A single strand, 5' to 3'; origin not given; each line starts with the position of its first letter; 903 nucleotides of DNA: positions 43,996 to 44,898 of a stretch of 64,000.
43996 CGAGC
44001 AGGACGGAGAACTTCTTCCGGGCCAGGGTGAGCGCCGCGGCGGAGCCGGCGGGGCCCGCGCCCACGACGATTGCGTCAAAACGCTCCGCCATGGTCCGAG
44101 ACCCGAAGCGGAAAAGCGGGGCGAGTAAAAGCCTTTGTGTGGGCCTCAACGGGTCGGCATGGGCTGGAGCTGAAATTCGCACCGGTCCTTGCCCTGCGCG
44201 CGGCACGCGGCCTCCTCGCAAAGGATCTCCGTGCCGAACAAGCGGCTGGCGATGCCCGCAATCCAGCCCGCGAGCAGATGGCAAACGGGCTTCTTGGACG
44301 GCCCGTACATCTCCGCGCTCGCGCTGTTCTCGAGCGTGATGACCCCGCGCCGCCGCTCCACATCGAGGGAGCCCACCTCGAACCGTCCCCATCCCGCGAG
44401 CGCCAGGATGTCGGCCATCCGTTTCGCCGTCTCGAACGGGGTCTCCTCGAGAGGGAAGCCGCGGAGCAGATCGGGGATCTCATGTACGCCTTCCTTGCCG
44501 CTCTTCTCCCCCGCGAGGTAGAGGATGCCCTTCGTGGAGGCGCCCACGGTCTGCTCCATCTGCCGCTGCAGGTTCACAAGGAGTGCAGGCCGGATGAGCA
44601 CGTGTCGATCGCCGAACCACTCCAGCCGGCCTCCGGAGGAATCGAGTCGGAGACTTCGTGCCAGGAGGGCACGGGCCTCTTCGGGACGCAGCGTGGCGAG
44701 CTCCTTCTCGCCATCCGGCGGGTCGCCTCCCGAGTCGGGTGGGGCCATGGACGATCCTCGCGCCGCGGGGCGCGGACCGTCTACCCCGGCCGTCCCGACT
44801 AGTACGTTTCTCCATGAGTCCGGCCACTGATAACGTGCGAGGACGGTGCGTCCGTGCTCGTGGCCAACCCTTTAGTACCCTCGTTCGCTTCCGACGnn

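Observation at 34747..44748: Two V4R-domain (hydrocarbon-binding family) proteins positioned as candidate sensors for the catabolic redox operons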

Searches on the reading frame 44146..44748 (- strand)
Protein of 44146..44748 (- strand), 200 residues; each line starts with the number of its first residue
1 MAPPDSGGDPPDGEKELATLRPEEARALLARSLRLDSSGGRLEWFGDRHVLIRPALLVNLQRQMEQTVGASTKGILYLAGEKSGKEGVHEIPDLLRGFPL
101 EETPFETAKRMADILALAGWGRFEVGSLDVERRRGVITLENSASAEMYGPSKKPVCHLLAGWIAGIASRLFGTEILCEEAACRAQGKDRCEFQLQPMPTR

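Call 5: search_protein_families(library=pfam, proteins=[window:44146-44748:-], max_evalue=0.01)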
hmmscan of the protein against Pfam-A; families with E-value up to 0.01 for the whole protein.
window:44146-44748:- (200 aa): 1 family
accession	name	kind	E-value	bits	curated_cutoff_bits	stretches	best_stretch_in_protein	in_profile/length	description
PF02830.23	V4R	-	1.7e-18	66.9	31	1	136-195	2-61/62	V4R domain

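Call 6: search_solved_structures(query=window:44146-44748:-, max_evalue=1, show_alignments=3)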
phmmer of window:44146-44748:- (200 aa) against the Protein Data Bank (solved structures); distinct sequences matched with E-value up to 1: 6.
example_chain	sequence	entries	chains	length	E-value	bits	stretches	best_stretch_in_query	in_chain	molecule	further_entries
6iy8_A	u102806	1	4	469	3e-07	33.7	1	35-192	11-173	Positive regulator CapR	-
5kbe_A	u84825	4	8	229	3.3e-07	33.6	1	33-196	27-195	MopR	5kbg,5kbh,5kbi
5fru_A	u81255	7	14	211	1.4e-06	31.5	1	25-197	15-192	Positive phenol-degradative gene regulator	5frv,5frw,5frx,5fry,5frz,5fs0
7vqf_A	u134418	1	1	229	2.5e-06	30.7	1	33-196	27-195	Phenol sensing regulator, MopR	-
2osd_A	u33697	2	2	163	0.0006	22.9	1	113-196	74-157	Hypothetical protein MJ1460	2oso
3gaz_A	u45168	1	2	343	0.91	12.5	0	77-141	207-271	Alcohol dehydrogenase superfamily protein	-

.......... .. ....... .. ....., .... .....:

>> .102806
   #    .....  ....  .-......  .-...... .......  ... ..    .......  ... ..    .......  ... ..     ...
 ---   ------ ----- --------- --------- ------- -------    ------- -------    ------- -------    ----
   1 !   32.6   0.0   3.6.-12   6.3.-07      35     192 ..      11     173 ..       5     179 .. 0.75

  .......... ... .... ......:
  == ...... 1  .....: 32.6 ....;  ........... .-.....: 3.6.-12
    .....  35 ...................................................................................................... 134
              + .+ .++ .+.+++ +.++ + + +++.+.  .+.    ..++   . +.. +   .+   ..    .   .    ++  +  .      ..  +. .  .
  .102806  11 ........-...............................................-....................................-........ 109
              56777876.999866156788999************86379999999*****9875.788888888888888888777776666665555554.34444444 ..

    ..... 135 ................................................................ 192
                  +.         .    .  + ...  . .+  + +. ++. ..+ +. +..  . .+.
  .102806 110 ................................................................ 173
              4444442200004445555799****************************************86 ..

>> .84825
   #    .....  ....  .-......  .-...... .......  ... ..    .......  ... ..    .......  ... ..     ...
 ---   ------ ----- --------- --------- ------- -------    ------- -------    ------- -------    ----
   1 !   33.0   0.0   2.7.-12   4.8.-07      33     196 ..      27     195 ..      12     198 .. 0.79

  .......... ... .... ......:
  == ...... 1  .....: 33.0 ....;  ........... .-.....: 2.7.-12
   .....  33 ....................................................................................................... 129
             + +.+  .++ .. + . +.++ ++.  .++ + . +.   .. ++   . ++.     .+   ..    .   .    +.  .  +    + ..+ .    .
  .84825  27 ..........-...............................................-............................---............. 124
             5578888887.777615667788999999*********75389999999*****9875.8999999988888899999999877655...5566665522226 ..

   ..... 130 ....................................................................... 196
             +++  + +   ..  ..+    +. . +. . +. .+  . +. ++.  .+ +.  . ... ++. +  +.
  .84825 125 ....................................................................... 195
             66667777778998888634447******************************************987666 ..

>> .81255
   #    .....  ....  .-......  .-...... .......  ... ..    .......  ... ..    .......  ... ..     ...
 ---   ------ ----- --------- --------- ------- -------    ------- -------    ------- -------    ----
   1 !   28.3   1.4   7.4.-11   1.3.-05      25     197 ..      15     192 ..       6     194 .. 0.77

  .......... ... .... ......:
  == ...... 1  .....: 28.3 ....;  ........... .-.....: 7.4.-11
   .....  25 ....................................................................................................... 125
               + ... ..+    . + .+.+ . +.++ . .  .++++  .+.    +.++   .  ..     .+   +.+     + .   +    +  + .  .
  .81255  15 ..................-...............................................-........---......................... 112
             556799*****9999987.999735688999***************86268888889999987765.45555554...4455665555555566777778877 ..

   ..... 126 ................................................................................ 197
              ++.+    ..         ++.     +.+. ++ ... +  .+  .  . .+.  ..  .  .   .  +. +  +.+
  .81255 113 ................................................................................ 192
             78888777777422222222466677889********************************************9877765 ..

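Call 8: find_homologous_proteins(query=window:44146-44748:-, max_evalue=0.001)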
Query window:44146-44748:- (200 aa): 49 proteins with E <= 0.001 among 657 candidates.
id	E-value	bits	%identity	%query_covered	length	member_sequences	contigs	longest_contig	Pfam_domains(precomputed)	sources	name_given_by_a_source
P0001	3.7e-128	443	100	100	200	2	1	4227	PF02830.24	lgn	-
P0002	3.7e-81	290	68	93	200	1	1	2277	PF02830.24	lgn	-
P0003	1.2e-65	239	63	88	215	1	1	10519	PF02830.24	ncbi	-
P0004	1.6e-63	232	57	93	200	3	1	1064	PF02830.24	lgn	-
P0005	1.4e-58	216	55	93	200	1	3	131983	PF02830.24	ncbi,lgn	-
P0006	3.1e-53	199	51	92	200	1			PF02830.24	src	-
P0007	1.0e-52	197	53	93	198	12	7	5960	PF02830.24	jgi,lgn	jgi:predicted hydrocarbon binding protein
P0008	1.7e-52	196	49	99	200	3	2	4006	PF02830.24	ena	-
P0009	7.4e-51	191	52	93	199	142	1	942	PF02830.24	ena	-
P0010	2.9e-50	189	48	100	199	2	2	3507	PF02830.24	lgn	-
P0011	3.8e-50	188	50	95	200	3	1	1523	PF02830.24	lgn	-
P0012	5.3e-50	188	50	95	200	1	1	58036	PF02830.24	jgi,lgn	jgi:hypothetical protein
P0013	1.1e-48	184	49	95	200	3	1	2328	PF02830.24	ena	-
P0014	2.5e-48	183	49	98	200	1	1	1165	PF02830.24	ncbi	-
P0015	6.7e-48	181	49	88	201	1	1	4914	PF02830.24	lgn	-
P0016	9.5e-48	181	46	99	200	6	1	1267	PF02830.24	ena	-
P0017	2.5e-46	176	48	91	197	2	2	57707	PF02830.24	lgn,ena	-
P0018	5.6e-46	175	49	95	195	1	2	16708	PF02830.24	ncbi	-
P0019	1.5e-45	174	55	76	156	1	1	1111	PF02830.24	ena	-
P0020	4.0e-45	172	48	99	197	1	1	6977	PF02830.24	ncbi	-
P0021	6.6e-45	171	47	91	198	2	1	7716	PF02830.24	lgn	-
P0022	8.5e-45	171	51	88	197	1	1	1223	PF02830.24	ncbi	-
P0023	1.8e-44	170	47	91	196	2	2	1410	PF02830.24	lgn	-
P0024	2.0e-44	170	44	95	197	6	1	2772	PF02830.24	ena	-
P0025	5.6e-44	168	48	91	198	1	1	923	PF02830.24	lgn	-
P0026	5.7e-44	168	45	93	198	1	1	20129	PF02830.24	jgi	jgi:predicted hydrocarbon binding protein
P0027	6.7e-44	168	45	96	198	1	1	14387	PF02830.24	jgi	jgi:predicted hydrocarbon binding protein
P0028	9.3e-44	168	45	95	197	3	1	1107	PF02830.24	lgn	-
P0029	1.0e-43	167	46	89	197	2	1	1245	PF02830.24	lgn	-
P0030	1.6e-43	167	48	91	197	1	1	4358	PF02830.24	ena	-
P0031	1.9e-43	167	46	99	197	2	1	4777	PF02830.24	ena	-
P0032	5.5e-43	165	49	88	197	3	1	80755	PF02830.24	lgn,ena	-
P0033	7.4e-43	165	45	98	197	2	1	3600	PF02830.24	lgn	-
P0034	8.2e-43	165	45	95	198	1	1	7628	PF02830.24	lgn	-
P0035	1.5e-42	164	48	87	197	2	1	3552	PF02830.24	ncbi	-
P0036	6.1e-42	162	50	86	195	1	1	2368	PF02830.24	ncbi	-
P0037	1.8e-41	160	44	95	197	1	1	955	PF02830.24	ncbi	-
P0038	2.3e-41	160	46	86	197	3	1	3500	PF02830.24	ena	-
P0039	3.4e-41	159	46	95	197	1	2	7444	PF02830.24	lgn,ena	-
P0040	4.0e-41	159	46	93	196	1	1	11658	PF02830.24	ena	-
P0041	5.8e-41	159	44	95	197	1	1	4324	PF02830.24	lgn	-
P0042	5.3e-40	155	43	95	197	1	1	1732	PF02830.24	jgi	-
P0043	5.5e-40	155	45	91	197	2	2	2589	PF02830.24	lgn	-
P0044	1.2e-39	154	45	82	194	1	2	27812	PF02830.24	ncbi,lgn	-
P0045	6.1e-39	152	42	94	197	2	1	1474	PF02830.24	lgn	-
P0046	4.2e-36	143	45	80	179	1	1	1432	PF02830.24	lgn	-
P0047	1.4e-34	138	44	80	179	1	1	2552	PF02830.24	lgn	-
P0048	5.1e-34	136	44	81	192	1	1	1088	PF02830.24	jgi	jgi:uncharacterized protein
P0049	8.7e-33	132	45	79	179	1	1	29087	PF02830.24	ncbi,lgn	-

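Call 11: find_encoding_contigs(protein=P0005, flank=8000, max_places=1)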
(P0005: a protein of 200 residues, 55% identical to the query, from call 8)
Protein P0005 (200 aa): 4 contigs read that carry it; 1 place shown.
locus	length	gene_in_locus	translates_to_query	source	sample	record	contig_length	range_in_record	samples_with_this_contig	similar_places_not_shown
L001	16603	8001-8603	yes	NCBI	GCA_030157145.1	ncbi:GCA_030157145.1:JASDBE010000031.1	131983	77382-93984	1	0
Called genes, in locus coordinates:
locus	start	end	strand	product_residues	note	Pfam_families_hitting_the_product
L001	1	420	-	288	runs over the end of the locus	PF00892:EamA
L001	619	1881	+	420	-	PF00330:Aconitase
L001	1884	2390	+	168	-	PF00694:Aconitase_C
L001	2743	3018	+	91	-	-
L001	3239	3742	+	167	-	PF01037:AsnC_trans_reg (weak), PF22482:AsnC_trans_reg_3 (faint), PF01037:AsnC_trans_reg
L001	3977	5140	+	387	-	PF00180:Iso_dh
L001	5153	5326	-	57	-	-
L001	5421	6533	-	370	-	PF00676:E1_dh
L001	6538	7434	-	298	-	PF16881:LIAS_N, PF04055:Radical_SAM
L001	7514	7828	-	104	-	PF14697:Fer4_21 (faint), PF13237:Fer4_10 (weak)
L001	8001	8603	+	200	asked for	PF02830:V4R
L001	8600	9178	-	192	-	PF01128:IspD (weak), PF12804:NTP_transf_3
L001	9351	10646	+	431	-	PF00890:FAD_binding_2 (weak), PF01134:GIDA (weak), PF01266:DAO, PF01494:FAD_binding_3 (weak), PF01946:Thi4 (weak), PF12831:FAD_oxidored, PF01266:DAO, PF26311:ETF-QO_FixC_C, +5 more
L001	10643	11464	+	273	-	PF01012:ETF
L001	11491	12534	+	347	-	PF01012:ETF, PF00766:ETF_alpha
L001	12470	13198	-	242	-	PF21948:LplA-B_cat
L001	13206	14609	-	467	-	PF00890:FAD_binding_2 (weak), PF01134:GIDA, PF01262:AlaDh_PNT_C (faint), PF01494:FAD_binding_3 (faint), PF07992:Pyr_redox_2, PF12831:FAD_oxidored, PF00070:Pyr_redox, PF02852:Pyr_redox_dim, +3 more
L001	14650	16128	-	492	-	-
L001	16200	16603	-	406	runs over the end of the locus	PF00364:Biotin_lipoyl, PF25917:BSH_RND (weak), PF25984:BSH_YknX (faint), PF25997:BSH_YhbJ, PF02817:E3_binding, PF00198:2-oxoacid_dh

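Call 12: find_encoding_contigs(protein=P0012, flank=8000, max_places=1)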
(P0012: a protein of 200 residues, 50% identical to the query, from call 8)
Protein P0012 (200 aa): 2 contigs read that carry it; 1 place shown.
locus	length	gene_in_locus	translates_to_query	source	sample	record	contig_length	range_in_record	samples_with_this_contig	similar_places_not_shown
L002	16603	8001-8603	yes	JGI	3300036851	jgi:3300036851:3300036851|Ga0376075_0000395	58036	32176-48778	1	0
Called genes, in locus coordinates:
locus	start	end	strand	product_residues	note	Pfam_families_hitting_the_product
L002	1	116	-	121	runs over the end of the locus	PF13650:Asp_protease_2, PF13975:gag-asp_proteas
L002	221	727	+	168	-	PF00694:Aconitase_C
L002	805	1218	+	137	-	-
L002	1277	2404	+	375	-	PF00180:Iso_dh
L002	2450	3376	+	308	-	PF00005:ABC_tran, PF02463:SMC_N (faint), PF13304:AAA_21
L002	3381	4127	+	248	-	PF12698:ABC2_membrane_3 (weak)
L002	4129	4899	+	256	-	PF01061:ABC2_membrane, PF12698:ABC2_membrane_3 (weak)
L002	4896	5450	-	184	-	PF13302:Acetyltransf_3, PF00583:Acetyltransf_1, PF13673:Acetyltransf_10 (weak), PF13508:Acetyltransf_7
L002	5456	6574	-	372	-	PF00676:E1_dh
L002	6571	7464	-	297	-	PF16881:LIAS_N, PF04055:Radical_SAM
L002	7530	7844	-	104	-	PF14697:Fer4_21 (faint)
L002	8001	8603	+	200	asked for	PF02830:V4R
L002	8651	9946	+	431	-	PF00890:FAD_binding_2 (weak), PF01266:DAO (weak), PF01494:FAD_binding_3, PF01946:Thi4 (weak), PF12831:FAD_oxidored, PF13450:NAD_binding_8 (weak), PF01266:DAO, PF26311:ETF-QO_FixC_C, +5 more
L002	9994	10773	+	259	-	PF01012:ETF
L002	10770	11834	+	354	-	PF01012:ETF, PF00766:ETF_alpha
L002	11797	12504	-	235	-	PF21948:LplA-B_cat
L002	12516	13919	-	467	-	PF00890:FAD_binding_2 (faint), PF01134:GIDA (weak), PF01262:AlaDh_PNT_C (faint), PF01494:FAD_binding_3 (faint), PF07992:Pyr_redox_2, PF12831:FAD_oxidored, PF00070:Pyr_redox, PF02852:Pyr_redox_dim, +3 more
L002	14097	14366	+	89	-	-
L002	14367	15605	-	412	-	PF00364:Biotin_lipoyl, PF25917:BSH_RND (weak), PF25984:BSH_YknX (faint), PF25997:BSH_YhbJ, PF25919:BSH_CusB (weak), PF02817:E3_binding, PF00198:2-oxoacid_dh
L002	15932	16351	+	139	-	-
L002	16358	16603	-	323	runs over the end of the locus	PF02779:Transket_pyr, PF02780:Transketolase_C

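Call 13: find_encoding_contigs(protein=P0032, flank=8000, max_places=1)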
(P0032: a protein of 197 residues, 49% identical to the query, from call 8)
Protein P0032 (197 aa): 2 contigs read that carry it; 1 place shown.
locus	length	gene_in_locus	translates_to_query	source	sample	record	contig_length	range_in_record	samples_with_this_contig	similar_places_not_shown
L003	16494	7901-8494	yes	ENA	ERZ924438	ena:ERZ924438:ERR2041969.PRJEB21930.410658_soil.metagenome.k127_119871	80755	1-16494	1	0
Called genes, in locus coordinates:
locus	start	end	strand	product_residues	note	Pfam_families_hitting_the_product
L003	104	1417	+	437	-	PF00682:HMGL-like, PF22617:HCS_D2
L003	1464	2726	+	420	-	PF00330:Aconitase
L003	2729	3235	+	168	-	PF00694:Aconitase_C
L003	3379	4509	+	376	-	PF00180:Iso_dh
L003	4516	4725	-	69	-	PF20097:DUF6487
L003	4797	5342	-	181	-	PF13302:Acetyltransf_3, PF13420:Acetyltransf_4, PF00583:Acetyltransf_1, PF13673:Acetyltransf_10, PF13508:Acetyltransf_7, PF08445:FR47 (weak), PF24553:Rv0428c_C (weak)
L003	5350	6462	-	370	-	PF00676:E1_dh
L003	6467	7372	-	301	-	PF16881:LIAS_N, PF04055:Radical_SAM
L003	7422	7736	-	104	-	PF14697:Fer4_21 (faint), PF13237:Fer4_10 (weak)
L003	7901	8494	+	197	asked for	PF02830:V4R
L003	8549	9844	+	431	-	PF00890:FAD_binding_2 (weak), PF01134:GIDA (weak), PF01266:DAO, PF03486:HI0933_like (weak), PF07992:Pyr_redox_2 (weak), PF12831:FAD_oxidored (weak), PF01266:DAO, PF26311:ETF-QO_FixC_C, +5 more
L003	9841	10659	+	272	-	PF01012:ETF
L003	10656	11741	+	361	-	PF01012:ETF, PF00766:ETF_alpha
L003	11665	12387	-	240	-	PF21948:LplA-B_cat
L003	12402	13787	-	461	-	PF00890:FAD_binding_2 (faint), PF01134:GIDA, PF03486:HI0933_like (faint), PF07992:Pyr_redox_2, PF12831:FAD_oxidored, PF13738:Pyr_redox_3 (weak), PF00070:Pyr_redox, PF02852:Pyr_redox_dim, +1 more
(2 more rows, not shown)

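Call 20: find_related_loci(query=A1, collection=genome_contigs, flank=10000)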
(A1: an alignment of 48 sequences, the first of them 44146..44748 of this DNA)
Query A1 (200 aa) in genome_contigs; peptide patterns used: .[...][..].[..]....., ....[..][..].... (x = any residue, [..] = any of these).
34 stretches matched a pattern; 27 encode a relative of the query (tblastn E <= 1e-3); 27 distinct loci.
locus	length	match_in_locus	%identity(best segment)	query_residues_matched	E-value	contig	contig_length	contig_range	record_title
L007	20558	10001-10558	52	12-198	3e-60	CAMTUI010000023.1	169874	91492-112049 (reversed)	MAG: Euryarchaeota archaeon isolate G01_MAG_00007 genome assembly, contig: G01_MAG_00007_000000000015, whole genome shot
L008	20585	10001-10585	49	3-200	5e-59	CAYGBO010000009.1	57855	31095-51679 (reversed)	MAG TPA_asm: uncultured Methanomassiliicoccales archaeon isolate ERP108616_co2_547 genome assembly, contig: NODE_511_len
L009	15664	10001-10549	53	14-198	3e-58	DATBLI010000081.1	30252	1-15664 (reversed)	MAG TPA_asm: Thermoplasmata archaeon isolate SMAG_U3968 k141_1517708, whole genome shotgun sequence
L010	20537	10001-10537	53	22-200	2e-56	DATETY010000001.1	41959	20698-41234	MAG TPA_asm: Thermoplasmata archaeon isolate SMAG_U8327 k141_2372816, whole genome shotgun sequence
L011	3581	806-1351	52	16-198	1e-54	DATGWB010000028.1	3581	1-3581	MAG TPA_asm: Thermoplasmata archaeon isolate SMAG_U10571 k141_1721014, whole genome shotgun sequence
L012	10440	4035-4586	50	14-198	6e-54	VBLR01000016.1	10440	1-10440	MAG: Methanobacteriota archaeon isolate EA_2 14_0903_05_30cm_scaffold_7095_e:936, whole genome shotgun sequence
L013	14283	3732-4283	48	12-197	2e-53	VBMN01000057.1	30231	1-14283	MAG: Methanobacteriota archaeon isolate EA_24 14_0929_12_30cm_scaffold_1293, whole genome shotgun sequence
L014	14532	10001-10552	50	14-198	4e-53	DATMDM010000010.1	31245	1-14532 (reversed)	MAG TPA_asm: Thermoplasmata archaeon isolate SMAG_U13408 k141_1147619, whole genome shotgun sequence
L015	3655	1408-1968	49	10-198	4e-53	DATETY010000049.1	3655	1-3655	MAG TPA_asm: Thermoplasmata archaeon isolate SMAG_U8327 k141_1468135, whole genome shotgun sequence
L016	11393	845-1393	48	16-198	1e-52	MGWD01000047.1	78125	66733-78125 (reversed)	MAG: Euryarchaeota archaeon RBG_19FT_COMBO_69_17 rbg_19ft_combo_scaffold_60, whole genome shotgun sequence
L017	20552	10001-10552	49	14-198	2e-52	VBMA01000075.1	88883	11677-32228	MAG: Methanobacteriota archaeon isolate EA_11 14_0903_13_40cm_scaffold_56, whole genome shotgun sequence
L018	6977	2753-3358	48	2-198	6e-51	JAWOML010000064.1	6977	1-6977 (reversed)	MAG: Thermoplasmata archaeon isolate bin_5_1 c_000016459559, whole genome shotgun sequence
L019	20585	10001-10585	44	1-197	5e-50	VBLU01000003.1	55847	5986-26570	MAG: Methanobacteriota archaeon isolate EA_5 14_1009_16_20cm_scaffold_153, whole genome shotgun sequence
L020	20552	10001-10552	46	12-197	1e-49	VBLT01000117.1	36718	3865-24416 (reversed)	MAG: Methanobacteriota archaeon isolate EA_4 14_0903_12_30cm_scaffold_773, whole genome shotgun sequence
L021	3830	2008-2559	51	14-198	7e-49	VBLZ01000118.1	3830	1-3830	MAG: Methanobacteriota archaeon isolate EA_10 14_0929_12_30cm_scaffold_27640, whole genome shotgun sequence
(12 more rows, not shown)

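Call 35: predict_structure(alignment_id=A1)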
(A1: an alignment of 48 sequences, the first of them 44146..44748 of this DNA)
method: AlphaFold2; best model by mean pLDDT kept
length: 200 residues; sequences in the alignment: 48
mean_pLDDT: 87.7   pTM: 0.81
mean pLDDT of the five models: 87.7, 86.7, 86.2, 85.3, 84.0
residues with pLDDT >= 90: 129; 70-90: 53; 50-70: 13; < 50: 5
segments of 3 or more residues with pLDDT < 50: none
pLDDT, mean of each block of 10 residues (from residue 1): 49 75 94 94 95 90 82 92 85 75 78 90 92 95 96 96 93 95 97 90
secondary structure, 60 per line:
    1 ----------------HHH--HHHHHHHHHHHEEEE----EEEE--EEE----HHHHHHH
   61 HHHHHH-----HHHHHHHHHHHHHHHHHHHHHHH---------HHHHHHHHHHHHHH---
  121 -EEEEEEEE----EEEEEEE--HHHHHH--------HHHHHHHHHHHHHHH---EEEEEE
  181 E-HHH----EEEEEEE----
elements in order: H22-32 E33-36 E41-44 E47-49 H54-66 H72-94 H104-117 E122-129 E134-140 H143-148 H157-171 E175-181 E190-196

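Call 39: fold_search(model_id=the predicted structure, library=pdb)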
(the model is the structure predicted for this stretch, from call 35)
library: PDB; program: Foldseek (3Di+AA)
matches with E <= 10: 210; with E <= 0.001: 55
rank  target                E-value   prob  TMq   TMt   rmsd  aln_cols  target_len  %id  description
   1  7vqf                  5.4e-11  1.00  0.54  0.56   9.9       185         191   22  Phenol binding protein, MopR (released 2022-09-07)
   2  5kbg_B                6.1e-11  1.00  0.52  0.52   9.7       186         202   20  CRYSTAL STRUCTURE OF THE AROMATIC SENSOR DOMAIN OF MOPR IN COMPLEX WITH OCRESOL (released 2016-07-13)
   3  5kbh_A                6.8e-11  1.00  0.55  0.54   9.8       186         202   21  CRYSTAL STRUCTURE OF THE AROMATIC SENSOR DOMAIN OF MOPR IN COMPLEX WITH 3-CHLORO-PHENOL (released 2016-07-13)
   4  5kbi_A                7.7e-11  1.00  0.55  0.54   9.8       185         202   23  CRYSTAL STRUCTURE OF THE AROMATIC SENSOR DOMAIN OF MOPR IN COMPLEX WITH CATACHOL (released 2016-07-13)
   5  5kbh_B                8.6e-11  1.00  0.55  0.55   8.6       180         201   23  CRYSTAL STRUCTURE OF THE AROMATIC SENSOR DOMAIN OF MOPR IN COMPLEX WITH 3-CHLORO-PHENOL (released 2016-07-13)
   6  5kbg_A                9.7e-11  1.00  0.55  0.54   8.7       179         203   23  CRYSTAL STRUCTURE OF THE AROMATIC SENSOR DOMAIN OF MOPR IN COMPLEX WITH OCRESOL (released 2016-07-13)
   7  5kbi_B                1.1e-10  1.00  0.55  0.55   8.4       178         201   22  CRYSTAL STRUCTURE OF THE AROMATIC SENSOR DOMAIN OF MOPR IN COMPLEX WITH CATACHOL (released 2016-07-13)
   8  5kbe_B                1.8e-10  1.00  0.55  0.53   9.9       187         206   22  CRYSTAL STRUCTURE OF THE AROMATIC SENSOR DOMAIN OF MOPR IN COMPLEX WITH PHENOL (released 2016-07-13)
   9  5frv_A                2.0e-10  1.00  0.55  0.55   9.5       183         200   23  crystal structure of the phenol-responsive sensory domain of the transcription activator PoxR in complex with 4-methyl (released 2016-03-30)
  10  5fru_A                2.1e-10  1.00  0.55  0.56   8.6       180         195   24  crystal structure of the phenol-responsive sensory domain of the transcription activator PoxR (released 2016-03-30)
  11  5frz_A                2.2e-10  1.00  0.55  0.56   8.8       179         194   23  crystal structure of the phenol-responsive sensory domain of the transcription activator PoxR with 3,4-dimethylphenol (released 2016-03-30)
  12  5kbe_A                2.6e-10  1.00  0.54  0.54   9.8       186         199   23  CRYSTAL STRUCTURE OF THE AROMATIC SENSOR DOMAIN OF MOPR IN COMPLEX WITH PHENOL (released 2016-07-13)
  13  5frw_A                3.3e-10  1.00  0.55  0.55   9.5       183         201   23  crystal structure of the phenol-responsive sensory domain of the transcription activator PoxR with Phenol (released 2016-04-06)
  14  6iy8_C                5.6e-10  1.00  0.53  0.25   8.7       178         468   21  DmpR-phenol complex of Pseudomonas putida (released 2020-06-10)
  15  5frx_A                6.0e-10  1.00  0.55  0.56   8.7       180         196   23  crystal structure of the phenol-responsive sensory domain of the transcription activator PoxR in complex with 4-nitrop (released 2016-03-30)
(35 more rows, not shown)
